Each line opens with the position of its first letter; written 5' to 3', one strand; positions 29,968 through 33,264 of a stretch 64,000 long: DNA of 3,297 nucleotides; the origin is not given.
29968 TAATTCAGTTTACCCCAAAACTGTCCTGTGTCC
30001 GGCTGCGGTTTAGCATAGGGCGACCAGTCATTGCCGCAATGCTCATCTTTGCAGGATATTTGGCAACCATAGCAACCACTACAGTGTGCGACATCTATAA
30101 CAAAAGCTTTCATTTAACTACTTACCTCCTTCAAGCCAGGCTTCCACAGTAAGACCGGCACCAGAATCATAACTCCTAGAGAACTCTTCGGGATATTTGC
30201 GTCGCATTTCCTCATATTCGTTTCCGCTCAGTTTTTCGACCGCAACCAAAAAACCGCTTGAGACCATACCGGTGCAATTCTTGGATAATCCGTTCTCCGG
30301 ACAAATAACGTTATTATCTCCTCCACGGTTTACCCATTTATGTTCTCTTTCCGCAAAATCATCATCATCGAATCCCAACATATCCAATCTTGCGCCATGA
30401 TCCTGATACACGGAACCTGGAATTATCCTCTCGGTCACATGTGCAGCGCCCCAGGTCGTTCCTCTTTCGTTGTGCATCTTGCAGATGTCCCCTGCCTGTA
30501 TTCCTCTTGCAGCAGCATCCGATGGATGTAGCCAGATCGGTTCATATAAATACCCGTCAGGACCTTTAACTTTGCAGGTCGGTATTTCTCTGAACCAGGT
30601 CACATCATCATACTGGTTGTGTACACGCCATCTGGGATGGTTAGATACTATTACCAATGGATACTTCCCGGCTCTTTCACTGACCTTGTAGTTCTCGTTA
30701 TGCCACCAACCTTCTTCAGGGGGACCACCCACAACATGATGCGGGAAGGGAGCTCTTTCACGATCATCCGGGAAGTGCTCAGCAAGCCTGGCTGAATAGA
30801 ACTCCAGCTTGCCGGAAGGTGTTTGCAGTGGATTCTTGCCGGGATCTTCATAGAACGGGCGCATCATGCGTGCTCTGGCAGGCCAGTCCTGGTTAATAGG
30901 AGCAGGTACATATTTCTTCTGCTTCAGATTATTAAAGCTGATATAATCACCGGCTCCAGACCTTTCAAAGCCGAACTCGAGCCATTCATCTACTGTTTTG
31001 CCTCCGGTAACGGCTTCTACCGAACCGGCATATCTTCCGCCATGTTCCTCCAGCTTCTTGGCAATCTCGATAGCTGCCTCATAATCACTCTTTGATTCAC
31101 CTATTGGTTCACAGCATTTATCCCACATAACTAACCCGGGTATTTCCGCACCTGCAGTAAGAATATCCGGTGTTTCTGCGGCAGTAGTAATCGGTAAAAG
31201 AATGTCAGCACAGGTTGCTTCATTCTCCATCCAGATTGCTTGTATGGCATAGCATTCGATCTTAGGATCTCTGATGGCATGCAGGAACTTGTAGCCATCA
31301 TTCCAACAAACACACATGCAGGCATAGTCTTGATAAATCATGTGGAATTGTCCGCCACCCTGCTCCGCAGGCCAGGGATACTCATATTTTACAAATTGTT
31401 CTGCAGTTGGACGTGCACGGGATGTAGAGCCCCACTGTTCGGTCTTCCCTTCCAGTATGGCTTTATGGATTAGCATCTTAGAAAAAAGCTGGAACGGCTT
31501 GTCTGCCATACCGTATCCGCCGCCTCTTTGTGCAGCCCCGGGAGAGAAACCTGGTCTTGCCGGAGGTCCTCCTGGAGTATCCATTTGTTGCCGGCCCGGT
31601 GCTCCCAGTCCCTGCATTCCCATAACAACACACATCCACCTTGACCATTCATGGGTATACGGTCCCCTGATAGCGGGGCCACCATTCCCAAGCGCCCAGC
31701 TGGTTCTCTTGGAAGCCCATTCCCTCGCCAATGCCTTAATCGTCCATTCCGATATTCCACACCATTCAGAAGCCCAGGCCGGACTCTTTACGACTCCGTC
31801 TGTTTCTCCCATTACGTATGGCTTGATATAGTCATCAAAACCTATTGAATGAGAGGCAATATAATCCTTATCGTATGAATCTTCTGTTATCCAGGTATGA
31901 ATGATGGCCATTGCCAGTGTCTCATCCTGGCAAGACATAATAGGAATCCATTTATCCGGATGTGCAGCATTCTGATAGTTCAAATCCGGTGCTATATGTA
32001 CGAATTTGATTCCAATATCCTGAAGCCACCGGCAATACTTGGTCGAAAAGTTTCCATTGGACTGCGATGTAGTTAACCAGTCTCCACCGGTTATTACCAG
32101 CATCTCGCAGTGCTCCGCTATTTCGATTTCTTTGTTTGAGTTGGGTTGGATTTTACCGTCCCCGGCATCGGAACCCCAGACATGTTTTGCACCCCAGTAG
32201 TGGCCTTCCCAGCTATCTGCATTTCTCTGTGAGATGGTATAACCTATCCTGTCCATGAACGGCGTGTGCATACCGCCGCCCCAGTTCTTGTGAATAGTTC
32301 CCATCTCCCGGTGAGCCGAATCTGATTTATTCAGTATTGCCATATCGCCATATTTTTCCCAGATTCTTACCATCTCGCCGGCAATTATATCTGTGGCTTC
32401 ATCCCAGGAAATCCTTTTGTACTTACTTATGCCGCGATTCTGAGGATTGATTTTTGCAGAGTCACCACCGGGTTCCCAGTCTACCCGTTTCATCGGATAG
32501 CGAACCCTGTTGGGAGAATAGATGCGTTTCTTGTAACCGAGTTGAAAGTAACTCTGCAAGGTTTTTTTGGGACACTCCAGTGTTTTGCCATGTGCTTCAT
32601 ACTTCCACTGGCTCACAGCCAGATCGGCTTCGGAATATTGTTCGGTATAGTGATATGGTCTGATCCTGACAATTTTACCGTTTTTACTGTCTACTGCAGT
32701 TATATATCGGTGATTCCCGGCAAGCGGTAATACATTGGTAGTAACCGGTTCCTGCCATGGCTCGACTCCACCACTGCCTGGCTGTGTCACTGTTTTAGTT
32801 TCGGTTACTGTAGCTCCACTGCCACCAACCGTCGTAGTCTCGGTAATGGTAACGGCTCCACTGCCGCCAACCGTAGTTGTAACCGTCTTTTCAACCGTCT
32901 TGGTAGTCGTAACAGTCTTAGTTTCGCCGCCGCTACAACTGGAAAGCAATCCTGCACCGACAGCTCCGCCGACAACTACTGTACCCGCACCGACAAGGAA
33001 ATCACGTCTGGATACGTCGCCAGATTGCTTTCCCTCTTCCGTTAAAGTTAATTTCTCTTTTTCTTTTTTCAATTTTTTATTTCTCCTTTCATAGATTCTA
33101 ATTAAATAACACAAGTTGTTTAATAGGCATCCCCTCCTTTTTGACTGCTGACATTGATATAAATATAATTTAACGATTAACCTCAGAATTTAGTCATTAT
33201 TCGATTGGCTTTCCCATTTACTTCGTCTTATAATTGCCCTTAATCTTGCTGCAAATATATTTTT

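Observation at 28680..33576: Exported, lipid-anchored transhydroxylase-like molybdoenzyme with no obvious quinone- or heme-linked partner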

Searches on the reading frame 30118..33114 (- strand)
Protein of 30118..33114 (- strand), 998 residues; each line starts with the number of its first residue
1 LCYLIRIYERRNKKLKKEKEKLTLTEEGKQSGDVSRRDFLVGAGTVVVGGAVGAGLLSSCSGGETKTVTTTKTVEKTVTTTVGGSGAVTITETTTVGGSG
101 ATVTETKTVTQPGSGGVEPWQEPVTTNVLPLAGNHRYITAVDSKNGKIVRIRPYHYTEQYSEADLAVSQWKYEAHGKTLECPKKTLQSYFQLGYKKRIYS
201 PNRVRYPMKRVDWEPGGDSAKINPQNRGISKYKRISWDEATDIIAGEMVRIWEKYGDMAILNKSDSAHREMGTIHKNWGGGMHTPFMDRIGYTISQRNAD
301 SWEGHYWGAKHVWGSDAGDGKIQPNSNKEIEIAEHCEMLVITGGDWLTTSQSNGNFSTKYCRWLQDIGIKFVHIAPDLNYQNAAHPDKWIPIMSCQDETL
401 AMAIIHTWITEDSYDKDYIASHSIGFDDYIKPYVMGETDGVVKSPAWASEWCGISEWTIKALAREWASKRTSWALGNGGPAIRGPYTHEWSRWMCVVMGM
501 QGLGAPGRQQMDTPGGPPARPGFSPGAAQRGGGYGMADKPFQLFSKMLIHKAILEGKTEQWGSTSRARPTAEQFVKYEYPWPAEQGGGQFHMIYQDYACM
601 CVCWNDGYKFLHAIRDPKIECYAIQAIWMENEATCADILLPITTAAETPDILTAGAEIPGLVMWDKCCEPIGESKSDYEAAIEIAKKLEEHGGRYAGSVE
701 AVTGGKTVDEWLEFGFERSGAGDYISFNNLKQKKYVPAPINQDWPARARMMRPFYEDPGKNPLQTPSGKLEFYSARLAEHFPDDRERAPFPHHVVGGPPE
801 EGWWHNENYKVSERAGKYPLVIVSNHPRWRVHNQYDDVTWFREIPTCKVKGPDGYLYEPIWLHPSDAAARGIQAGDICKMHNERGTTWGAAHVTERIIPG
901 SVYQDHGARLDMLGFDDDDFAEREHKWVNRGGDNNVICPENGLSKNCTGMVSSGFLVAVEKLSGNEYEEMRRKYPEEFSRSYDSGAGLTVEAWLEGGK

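Call 3: search_protein_families(library=pfam, proteins=[window:30118-33114:-], max_evalue=0.01)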
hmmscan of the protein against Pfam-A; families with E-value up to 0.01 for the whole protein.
window:30118-33114:- (998 aa): 4 families
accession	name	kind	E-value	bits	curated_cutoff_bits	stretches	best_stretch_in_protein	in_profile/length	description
PF00384.28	Molybdopterin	-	9.9e-19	68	24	1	203-686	1-352/353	Molybdopterin oxidoreductase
PF01568.27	Molydop_binding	-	1.3e-12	48.2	26.8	1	821-928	2-83/110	Molydopterin dinucleotide binding domain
PF21423.2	AhtL-like_1st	-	7.9e-06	25.8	27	1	144-195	8-53/55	Pyrogallol hydroxytransferase large subunit-like, domain 1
PF10399.14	UCR_Fe-S_N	-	0.0034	17.2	24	1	29-56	4-29/41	Ubiquitinol-cytochrome C reductase Fe-S subunit TAT signal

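Call 4: search_protein_families(library=ncbifam, proteins=[window:30118-33114:-], max_evalue=0.01)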
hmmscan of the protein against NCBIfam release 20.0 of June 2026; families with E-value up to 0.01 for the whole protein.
window:30118-33114:- (998 aa): 19 families
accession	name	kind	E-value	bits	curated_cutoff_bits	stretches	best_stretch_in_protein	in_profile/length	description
TIGR00509.1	bisC_fam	subfamily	3.7e-85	286.7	1017.55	1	191-969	32-760/772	molybdopterin guanine dinucleotide-containing S/N-oxide reductase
TIGR02166.1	dmsA_ynfE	subfamily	1.3e-80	271.6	777.7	2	194-475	95-363/794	DMSO/selenate family reductase complex A subunit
NF011682.0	PRK15102.1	equivalog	5.5e-66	223.2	909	2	193-500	83-386/829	trimethylamine-N-oxide reductase TorA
TIGR02164.1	torA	equivalog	6.2e-62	209.8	1465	2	192-499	78-380/824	trimethylamine-N-oxide reductase TorA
NF011566.1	PRK14990.1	exception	7.6e-52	176.4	1600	2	597-961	481-813/814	dimethylsulfoxide reductase subunit A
NF041885.1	selenate_YnfE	exception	4.3e-47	160.5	1675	2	617-909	491-762/805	selenate/tellurate reductase subunit YnfE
NF041884.1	selenate_YnfF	exception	1.2e-45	155.7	1650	2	195-480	97-368/798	selenate/tellurate reductase subunit YnfF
TIGR03479.1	DMSO_red_II_alp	subfamily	2.1e-36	125.4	984.75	3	194-420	111-304/913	molybdopterin-dependent oxidoreductase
NF012032.0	PRK15488.1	equivalog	2.4e-30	105.2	694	4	364-469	223-320/759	thiosulfate reductase PhsA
TIGR01591.1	Fdh-alpha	equivalog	2.8e-23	81.9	666.25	4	618-688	410-478/672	formate dehydrogenase subunit alpha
NF042978.1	EthbenzDh_ebdA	equivalog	1.9e-15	55.7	2000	1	194-421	133-327/977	ethylbenzene dehydrogenase subunit alpha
NF041714.1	arsenate_red_ArrA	equivalog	3.2e-13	48.7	1600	2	195-471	97-341/848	arsenate respiratory reductase molybdopterin-containing subunit ArrA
TIGR01553.1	formate-DH-alph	equivalog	8.5e-09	33.7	814.2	1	816-961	881-1009/1009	formate dehydrogenase-N subunit alpha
NF047855.1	AssmNtatRedNasC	equivalog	3.5e-08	32.2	1100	0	227-474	84-307/708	assimilatory nitrate reductase catalytic subunit NasC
TIGR02693.1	arsenite_ox_L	equivalog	3.5e-06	25.3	359.05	0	856-903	723-770/806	arsenate reductase (azurin) large subunit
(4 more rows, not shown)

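Call 5: search_solved_structures(query=window:30118-33114:-, max_evalue=0.001, show_alignments=2)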
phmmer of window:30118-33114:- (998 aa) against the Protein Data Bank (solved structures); distinct sequences matched with E-value up to 0.001: 20.
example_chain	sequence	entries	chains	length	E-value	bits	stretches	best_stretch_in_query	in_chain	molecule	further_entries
4v4c_A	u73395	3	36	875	1.9e-101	343.7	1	143-968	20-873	Pyrogallol hydroxytransferase large subunit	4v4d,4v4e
1dms_A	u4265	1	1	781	4.2e-56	193.5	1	195-964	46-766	DMSO REDUCTASE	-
7l5i_A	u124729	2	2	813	6.2e-55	189.7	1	191-975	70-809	Trimethylamine-N-oxide reductase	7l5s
1e18_A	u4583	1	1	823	1.2e-53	185.4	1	192-964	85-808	DMSO REDUCTASE.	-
4dmr_A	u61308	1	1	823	1.3e-53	185.4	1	192-964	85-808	DMSO REDUCTASE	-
1e60_A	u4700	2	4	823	1.4e-53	185.2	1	192-964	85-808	Dimethyl sulfoxide/trimethylamine N-oxide reductase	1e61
1dmr_A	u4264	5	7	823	1.9e-53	184.7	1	192-964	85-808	DMSO REDUCTASE | Dimethyl sulfoxide/trimethylamine N-oxide reductase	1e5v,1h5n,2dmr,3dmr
1eu1_A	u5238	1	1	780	1e-49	172.5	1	192-964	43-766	DIMETHYL SULFOXIDE REDUCTASE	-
9h4t_A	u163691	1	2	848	1.9e-46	161.6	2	192-507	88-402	Trimethylamine-N-oxide reductase 1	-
1tmo_A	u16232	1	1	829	3.7e-44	154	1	193-964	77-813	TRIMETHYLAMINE N-OXIDE REDUCTASE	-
2vpw_A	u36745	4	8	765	8.8e-16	60.1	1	368-471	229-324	THIOSULFATE REDUCTASE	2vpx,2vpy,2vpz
2ivf_A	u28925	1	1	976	2.8e-11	45.1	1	194-421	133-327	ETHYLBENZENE DEHYDROGENASE ALPHA-SUBUNIT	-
1aa6_A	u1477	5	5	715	2.3e-08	35.5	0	230-473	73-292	FORMATE DEHYDROGENASE H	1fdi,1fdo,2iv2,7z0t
5e7o_A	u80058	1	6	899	3.5e-07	31.6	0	444-691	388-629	DMSO reductase family type II enzyme, molybdopterin subunit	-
7qv7_S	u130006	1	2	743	9.8e-07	30.1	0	619-904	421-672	Hydrogen dependent carbon dioxide reductase subunit FdhF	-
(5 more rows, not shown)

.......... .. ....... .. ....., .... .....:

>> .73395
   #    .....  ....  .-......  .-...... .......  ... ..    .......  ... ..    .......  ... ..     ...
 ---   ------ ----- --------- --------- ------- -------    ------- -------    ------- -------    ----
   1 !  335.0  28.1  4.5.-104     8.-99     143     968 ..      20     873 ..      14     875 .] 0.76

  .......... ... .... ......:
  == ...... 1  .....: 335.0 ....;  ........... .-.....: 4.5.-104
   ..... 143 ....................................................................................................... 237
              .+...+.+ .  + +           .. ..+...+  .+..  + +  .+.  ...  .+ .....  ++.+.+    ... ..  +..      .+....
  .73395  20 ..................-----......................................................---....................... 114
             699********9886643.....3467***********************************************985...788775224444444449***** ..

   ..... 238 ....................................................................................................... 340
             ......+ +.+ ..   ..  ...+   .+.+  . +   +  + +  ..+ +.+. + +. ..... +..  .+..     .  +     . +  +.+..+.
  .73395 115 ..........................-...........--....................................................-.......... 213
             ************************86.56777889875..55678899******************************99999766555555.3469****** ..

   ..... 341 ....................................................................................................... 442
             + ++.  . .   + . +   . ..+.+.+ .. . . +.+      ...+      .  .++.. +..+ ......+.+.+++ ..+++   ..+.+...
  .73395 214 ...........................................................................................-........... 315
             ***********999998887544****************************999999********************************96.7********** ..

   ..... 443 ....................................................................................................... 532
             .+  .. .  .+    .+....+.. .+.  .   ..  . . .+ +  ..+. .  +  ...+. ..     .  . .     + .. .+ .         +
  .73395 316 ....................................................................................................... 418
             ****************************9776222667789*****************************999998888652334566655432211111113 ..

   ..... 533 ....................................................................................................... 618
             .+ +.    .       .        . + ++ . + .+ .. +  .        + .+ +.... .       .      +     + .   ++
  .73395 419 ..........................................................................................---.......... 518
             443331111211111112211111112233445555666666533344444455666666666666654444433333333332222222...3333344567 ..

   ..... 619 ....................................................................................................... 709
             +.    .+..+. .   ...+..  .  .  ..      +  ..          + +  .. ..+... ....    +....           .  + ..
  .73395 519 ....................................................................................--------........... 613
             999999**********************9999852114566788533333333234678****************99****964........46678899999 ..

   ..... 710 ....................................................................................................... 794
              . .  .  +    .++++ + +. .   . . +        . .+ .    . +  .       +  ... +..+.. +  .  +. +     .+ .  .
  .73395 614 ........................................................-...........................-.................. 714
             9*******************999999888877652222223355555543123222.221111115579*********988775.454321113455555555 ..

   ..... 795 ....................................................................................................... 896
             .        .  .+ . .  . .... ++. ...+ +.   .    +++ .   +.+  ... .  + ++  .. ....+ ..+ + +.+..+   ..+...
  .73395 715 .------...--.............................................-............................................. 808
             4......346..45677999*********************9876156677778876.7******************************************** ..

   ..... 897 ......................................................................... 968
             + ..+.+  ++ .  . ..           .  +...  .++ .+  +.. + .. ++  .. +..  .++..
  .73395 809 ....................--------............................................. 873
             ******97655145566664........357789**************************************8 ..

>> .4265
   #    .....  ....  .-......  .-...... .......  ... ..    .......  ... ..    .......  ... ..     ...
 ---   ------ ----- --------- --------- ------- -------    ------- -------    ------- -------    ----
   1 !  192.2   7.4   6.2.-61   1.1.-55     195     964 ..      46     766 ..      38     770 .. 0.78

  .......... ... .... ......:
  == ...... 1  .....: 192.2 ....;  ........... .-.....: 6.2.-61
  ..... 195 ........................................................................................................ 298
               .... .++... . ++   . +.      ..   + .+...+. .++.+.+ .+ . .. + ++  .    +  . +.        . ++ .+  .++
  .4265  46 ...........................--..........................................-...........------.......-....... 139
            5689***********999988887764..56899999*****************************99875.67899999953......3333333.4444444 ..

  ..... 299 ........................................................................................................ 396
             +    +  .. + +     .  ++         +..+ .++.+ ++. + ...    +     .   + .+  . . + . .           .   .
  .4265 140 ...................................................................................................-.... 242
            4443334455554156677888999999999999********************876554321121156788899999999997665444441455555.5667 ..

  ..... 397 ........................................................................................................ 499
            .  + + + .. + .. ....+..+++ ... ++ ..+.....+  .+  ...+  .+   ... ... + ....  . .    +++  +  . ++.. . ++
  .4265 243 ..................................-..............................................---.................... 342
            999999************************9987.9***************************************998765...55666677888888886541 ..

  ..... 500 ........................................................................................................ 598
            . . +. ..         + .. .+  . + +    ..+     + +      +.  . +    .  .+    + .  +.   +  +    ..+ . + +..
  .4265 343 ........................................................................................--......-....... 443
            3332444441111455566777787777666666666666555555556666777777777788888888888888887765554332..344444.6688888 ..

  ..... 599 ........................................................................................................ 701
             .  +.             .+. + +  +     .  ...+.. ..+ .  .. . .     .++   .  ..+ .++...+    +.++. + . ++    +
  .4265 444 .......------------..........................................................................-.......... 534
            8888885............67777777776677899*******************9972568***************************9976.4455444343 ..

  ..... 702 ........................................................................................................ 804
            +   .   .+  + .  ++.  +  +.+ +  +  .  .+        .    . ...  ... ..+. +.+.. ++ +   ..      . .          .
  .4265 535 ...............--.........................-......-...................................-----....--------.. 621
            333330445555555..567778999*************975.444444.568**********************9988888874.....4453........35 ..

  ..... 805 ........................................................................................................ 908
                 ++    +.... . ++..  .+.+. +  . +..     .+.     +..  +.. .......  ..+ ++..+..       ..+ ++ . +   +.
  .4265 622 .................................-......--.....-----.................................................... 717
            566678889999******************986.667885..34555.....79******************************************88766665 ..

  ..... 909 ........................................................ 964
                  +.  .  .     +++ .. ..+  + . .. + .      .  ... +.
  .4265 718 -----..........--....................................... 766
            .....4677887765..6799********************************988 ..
